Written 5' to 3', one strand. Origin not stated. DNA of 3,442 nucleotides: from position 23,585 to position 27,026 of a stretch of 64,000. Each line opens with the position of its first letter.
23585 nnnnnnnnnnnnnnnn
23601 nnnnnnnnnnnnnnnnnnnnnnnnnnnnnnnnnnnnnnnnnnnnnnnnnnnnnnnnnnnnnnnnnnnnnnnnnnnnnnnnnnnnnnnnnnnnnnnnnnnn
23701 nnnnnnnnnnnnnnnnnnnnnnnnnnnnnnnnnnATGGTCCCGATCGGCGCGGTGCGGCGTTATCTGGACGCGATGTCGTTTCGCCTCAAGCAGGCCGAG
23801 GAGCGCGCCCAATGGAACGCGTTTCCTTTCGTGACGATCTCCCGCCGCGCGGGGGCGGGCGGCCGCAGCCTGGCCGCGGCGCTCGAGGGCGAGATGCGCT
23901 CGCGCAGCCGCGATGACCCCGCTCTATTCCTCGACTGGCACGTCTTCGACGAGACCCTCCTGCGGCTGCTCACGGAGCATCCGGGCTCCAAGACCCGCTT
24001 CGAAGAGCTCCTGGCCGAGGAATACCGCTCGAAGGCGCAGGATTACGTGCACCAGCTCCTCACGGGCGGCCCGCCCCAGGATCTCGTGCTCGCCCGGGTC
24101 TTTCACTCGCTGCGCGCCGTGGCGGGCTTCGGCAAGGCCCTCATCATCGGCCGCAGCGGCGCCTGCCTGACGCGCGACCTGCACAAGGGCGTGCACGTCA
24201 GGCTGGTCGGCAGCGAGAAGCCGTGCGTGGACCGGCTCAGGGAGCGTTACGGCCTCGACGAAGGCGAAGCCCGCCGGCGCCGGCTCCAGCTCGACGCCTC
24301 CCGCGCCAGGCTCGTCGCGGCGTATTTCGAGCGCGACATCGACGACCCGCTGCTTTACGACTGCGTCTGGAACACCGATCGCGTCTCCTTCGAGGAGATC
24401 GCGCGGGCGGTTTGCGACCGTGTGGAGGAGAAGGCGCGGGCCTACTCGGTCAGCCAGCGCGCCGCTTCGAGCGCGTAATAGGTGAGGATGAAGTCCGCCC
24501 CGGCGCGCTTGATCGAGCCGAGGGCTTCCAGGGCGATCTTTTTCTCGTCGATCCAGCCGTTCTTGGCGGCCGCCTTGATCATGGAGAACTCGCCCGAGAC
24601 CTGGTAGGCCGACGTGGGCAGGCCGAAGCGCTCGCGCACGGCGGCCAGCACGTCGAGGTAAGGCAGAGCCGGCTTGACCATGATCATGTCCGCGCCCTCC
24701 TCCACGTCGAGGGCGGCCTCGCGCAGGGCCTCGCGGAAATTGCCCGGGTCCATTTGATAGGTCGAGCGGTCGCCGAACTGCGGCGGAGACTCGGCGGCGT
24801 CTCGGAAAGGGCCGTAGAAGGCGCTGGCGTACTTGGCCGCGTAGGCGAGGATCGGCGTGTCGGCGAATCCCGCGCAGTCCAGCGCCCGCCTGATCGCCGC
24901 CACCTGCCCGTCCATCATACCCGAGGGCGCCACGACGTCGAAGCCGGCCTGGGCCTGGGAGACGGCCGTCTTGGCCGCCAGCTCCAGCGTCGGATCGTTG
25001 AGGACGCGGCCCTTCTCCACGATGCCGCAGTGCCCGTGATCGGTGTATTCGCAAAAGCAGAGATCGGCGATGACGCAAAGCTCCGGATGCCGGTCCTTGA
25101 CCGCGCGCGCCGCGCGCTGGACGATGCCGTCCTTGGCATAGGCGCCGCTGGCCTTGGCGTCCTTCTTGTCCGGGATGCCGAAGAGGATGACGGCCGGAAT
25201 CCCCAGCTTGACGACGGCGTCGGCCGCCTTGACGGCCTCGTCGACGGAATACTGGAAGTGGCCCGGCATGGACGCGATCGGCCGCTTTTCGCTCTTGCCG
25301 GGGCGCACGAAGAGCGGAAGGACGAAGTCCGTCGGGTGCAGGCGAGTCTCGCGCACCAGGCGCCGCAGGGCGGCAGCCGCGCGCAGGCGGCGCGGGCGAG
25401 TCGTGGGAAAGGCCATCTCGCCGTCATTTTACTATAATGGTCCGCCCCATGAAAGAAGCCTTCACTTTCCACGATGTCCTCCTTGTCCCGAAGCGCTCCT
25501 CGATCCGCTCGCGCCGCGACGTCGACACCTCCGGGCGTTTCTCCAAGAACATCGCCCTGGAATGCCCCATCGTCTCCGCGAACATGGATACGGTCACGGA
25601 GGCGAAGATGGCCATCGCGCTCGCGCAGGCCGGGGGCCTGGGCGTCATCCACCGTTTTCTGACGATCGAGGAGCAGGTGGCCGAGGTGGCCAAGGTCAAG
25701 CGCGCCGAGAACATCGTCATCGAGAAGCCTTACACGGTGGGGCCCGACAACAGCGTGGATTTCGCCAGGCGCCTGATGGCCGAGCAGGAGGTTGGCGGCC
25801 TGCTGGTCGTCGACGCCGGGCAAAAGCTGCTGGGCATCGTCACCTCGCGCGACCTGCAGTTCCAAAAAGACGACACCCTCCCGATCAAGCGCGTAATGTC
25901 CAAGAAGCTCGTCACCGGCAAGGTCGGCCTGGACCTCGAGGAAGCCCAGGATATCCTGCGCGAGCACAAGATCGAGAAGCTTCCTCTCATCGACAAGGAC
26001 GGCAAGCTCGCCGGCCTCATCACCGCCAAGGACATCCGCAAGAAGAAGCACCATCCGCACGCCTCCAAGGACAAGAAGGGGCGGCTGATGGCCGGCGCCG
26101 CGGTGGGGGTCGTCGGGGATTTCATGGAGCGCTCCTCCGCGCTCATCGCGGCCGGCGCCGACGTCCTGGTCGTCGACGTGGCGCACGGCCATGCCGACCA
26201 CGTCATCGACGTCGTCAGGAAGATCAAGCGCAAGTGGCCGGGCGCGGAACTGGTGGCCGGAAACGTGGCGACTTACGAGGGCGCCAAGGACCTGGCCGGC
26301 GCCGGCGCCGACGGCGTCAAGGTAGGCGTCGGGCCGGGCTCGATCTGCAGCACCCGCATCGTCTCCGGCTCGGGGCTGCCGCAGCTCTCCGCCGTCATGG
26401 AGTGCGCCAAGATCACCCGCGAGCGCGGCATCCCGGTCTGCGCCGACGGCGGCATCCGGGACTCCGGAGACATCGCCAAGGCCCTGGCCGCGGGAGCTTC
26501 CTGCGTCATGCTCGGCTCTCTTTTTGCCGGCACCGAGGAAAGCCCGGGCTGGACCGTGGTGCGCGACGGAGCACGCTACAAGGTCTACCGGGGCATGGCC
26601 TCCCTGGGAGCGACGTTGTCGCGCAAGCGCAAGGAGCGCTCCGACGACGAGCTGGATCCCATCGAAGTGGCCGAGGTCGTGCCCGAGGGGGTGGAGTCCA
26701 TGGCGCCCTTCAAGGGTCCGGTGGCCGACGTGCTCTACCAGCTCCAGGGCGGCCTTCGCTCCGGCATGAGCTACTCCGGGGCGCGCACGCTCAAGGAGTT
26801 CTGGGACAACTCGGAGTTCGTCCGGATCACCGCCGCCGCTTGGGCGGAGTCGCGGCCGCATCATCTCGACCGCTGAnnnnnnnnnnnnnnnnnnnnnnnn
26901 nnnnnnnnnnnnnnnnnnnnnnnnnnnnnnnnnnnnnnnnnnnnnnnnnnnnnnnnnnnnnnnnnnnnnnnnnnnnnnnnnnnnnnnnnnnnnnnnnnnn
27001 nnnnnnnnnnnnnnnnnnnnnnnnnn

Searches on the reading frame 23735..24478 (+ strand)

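Call 59: search_protein_families(library=pfam, proteins=[window:23735-24478:+], max_evalue=0.00001)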
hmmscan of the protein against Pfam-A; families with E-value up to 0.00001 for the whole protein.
window:23735-24478:+ (247 aa): 1 family
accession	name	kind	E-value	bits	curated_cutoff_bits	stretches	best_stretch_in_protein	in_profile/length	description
PF13189.12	Cytidylate_kin2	-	6e-20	72.6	28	1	33-215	2-175/176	Cytidylate kinase-like family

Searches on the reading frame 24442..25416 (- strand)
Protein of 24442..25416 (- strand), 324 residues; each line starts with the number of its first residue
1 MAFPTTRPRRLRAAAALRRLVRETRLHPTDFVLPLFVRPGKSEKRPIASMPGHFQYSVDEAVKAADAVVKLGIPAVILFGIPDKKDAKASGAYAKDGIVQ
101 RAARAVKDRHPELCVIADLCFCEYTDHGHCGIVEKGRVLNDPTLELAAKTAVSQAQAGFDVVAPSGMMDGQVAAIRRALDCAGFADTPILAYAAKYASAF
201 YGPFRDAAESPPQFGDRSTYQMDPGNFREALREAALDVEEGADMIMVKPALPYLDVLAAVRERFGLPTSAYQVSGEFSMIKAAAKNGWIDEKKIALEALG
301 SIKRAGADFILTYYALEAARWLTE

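Call 59: search_protein_families(library=pfam, proteins=[window:24442-25416:-], max_evalue=0.00001)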
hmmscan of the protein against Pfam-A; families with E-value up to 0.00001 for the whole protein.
window:24442-25416:- (324 aa): 1 family
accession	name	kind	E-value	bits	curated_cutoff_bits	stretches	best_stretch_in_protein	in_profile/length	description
PF00490.27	ALAD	-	2.4e-149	497.2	24.6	1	6-321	2-317/317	Delta-aminolevulinic acid dehydratase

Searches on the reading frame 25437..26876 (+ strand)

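Call 59: search_protein_families(library=pfam, proteins=[window:25437-26876:+], max_evalue=0.00001)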
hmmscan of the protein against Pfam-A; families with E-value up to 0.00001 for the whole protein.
window:25437-26876:+ (479 aa): 5 families
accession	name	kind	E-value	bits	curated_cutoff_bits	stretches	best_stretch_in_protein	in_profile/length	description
PF00478.31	IMPDH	-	1.3e-143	478.6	25.6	1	8-475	1-345/345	IMP dehydrogenase / GMP reductase domain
PF00571.33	CBS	-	3.5e-23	82.1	24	2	150-203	1-54/57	CBS domain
PF03060.21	NMO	-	4.6e-13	49.7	28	1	269-373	135-235/331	Nitronate monooxygenase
PF01070.24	FMN_dh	-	1.1e-10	41.5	24.9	1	257-371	207-316/350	FMN-dependent dehydrogenase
PF00977.27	His_biosynth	-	4.8e-07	29.9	23.6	0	324-362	66-104/228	Histidine biosynthesis protein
